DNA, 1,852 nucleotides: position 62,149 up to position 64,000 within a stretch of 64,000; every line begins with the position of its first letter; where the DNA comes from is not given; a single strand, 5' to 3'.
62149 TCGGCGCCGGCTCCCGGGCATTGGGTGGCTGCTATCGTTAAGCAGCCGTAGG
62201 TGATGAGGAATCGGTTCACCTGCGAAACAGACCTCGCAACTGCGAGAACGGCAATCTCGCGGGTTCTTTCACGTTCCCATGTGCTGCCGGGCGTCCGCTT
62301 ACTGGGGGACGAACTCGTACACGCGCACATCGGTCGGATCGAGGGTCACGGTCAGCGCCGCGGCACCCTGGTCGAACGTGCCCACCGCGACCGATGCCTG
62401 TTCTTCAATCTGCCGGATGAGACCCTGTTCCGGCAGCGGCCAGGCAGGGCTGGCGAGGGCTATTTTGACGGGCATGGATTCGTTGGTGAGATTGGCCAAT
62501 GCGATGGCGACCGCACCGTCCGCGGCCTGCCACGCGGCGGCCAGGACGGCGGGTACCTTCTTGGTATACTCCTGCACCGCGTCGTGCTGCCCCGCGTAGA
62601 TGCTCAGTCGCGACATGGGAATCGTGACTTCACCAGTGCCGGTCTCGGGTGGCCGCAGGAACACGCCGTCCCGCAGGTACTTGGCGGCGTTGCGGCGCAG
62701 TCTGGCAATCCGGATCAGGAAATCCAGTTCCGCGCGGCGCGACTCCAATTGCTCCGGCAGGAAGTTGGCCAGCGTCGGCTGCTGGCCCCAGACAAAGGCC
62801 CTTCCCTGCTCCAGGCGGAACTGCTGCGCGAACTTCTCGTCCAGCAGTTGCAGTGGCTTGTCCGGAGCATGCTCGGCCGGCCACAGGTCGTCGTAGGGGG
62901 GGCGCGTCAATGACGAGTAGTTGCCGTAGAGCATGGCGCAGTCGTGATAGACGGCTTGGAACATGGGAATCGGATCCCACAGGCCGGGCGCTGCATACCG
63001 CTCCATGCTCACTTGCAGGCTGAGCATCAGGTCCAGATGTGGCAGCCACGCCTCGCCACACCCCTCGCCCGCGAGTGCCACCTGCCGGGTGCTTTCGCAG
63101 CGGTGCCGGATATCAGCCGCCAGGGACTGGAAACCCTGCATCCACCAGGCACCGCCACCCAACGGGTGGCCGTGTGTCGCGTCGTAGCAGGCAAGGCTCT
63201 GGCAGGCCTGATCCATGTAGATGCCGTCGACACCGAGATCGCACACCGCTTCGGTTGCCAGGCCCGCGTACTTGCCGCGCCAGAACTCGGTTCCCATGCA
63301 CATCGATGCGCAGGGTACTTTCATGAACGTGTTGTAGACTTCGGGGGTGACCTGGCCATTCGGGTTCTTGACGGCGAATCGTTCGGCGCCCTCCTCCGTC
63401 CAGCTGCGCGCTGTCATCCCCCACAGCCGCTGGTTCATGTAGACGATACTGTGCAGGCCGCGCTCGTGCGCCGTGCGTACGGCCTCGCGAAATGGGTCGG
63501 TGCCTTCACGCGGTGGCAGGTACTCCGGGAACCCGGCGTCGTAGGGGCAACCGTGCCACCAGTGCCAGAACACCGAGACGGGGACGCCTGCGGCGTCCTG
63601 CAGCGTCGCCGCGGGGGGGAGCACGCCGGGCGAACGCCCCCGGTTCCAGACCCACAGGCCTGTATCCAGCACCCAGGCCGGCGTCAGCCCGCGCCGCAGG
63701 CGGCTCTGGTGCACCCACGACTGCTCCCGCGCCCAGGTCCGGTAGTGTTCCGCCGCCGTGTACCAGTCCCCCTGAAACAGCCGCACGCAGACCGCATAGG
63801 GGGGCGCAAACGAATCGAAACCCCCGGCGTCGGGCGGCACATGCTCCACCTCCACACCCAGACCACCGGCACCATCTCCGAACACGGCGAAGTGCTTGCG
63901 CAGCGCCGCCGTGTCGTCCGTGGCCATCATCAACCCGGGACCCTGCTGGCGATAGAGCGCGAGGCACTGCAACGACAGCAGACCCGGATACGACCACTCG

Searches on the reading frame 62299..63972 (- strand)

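Call 41: search_protein_families(library=ncbifam, proteins=[window:62299-63972:-], max_evalue=0.01)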
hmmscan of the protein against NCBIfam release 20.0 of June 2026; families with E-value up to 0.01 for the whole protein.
window:62299-63972:- (557 aa): 0 families

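Call 45: search_protein_families(library=pfam, proteins=[window:62299-63972:-], max_evalue=5)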
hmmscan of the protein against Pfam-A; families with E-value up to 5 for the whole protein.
window:62299-63972:- (557 aa): 3 families
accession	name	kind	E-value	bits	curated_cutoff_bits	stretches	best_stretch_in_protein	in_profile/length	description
PF19773.5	DUF6259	-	4.3e-114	381.1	28.7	1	55-352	1-300/300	Domain of unknown function (DUF6259)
PF14871.12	GHL6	-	3.3e-05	24.5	35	1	154-254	39-131/132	Hypothetical glycosyl hydrolase 6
PF17189.10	Glyco_hydro_30C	-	0.0045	17.5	22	1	470-507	11-48/65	Glycosyl hydrolase family 30 beta sandwich domain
